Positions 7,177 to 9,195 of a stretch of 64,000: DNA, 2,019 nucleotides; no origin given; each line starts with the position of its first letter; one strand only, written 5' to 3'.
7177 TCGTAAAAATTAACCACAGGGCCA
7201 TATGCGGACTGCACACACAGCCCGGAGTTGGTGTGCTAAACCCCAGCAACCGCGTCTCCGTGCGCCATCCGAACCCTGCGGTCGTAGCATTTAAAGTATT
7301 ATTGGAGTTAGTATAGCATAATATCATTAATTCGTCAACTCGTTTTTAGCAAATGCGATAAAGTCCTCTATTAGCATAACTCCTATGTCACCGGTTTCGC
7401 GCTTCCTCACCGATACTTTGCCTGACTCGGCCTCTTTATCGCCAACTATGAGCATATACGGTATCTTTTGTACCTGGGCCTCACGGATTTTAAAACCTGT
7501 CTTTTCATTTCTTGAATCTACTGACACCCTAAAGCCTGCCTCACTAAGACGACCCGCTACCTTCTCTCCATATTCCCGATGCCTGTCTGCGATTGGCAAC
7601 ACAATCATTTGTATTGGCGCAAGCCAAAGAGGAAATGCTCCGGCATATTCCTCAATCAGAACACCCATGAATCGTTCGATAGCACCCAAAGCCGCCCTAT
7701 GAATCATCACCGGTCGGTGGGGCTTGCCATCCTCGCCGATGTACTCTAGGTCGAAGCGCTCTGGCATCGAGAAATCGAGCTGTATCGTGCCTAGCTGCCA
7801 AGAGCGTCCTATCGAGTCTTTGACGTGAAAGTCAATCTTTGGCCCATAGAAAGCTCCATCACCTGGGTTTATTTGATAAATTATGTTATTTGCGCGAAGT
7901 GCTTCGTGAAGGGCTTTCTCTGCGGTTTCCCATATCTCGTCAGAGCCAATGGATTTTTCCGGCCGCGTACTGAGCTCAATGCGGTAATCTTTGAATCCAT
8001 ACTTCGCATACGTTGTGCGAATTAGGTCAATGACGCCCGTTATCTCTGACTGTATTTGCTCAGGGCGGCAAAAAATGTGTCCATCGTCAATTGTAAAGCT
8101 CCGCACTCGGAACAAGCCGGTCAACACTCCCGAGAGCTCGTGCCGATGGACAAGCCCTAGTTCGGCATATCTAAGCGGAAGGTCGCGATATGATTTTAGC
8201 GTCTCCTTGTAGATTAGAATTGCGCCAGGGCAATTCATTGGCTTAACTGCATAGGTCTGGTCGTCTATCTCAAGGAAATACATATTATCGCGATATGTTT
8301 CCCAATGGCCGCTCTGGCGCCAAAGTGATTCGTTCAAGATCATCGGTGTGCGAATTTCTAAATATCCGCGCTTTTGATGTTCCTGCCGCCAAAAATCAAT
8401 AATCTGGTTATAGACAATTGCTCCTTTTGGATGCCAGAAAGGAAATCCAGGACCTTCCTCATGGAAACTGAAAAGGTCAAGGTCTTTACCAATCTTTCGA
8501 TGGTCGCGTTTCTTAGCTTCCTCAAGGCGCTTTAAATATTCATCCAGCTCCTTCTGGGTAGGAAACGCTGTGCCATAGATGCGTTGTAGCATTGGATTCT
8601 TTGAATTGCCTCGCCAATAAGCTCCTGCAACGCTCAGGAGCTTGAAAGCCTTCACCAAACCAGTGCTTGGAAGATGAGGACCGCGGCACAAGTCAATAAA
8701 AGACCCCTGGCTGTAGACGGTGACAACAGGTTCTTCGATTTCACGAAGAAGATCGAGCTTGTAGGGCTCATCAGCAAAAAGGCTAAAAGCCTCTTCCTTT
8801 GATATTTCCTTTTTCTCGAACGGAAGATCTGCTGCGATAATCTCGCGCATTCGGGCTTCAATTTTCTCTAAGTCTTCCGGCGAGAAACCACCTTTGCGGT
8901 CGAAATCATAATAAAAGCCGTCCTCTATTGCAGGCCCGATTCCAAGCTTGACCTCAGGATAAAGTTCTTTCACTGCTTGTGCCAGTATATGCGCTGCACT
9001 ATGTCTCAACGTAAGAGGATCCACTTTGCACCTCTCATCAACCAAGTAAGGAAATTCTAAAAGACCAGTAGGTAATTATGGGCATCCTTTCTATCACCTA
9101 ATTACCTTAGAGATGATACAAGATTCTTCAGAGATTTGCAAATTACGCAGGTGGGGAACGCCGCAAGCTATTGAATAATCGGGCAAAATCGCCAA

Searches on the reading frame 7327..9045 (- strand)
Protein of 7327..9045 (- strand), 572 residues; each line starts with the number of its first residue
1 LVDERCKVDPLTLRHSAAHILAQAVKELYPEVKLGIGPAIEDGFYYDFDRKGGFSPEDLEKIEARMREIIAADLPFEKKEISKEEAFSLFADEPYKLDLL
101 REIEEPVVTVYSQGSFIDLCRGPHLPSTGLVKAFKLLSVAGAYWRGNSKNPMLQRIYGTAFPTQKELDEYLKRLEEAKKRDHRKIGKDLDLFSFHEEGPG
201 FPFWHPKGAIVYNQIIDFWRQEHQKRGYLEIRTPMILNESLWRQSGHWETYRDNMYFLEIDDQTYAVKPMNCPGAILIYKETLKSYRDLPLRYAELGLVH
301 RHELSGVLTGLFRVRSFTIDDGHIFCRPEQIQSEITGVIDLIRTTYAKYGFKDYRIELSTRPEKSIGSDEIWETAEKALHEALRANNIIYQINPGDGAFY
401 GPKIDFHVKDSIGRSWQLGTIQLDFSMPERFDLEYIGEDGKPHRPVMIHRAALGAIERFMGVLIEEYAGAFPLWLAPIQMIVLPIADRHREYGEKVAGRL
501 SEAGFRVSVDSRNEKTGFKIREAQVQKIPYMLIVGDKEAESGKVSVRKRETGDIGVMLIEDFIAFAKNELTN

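Call 63: search_protein_families(library=pfam, proteins=[window:7327-9045:-], max_evalue=0.00001)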
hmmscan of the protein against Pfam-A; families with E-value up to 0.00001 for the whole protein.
window:7327-9045:- (572 aa): 3 families
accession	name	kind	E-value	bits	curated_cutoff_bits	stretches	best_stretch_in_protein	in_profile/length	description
PF00587.30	tRNA-synt_2b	-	1.9e-48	165.3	29.3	1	258-467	3-179/179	tRNA synthetase class II core domain (G, H, P, S and T)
PF03129.25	HGTP_anticodon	-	4.4e-25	88.1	21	1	479-568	1-93/94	Anticodon binding domain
PF07973.19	tRNA_SAD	-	1.2e-18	67.2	24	1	108-157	1-44/44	Threonyl and Alanyl tRNA synthetase second additional domain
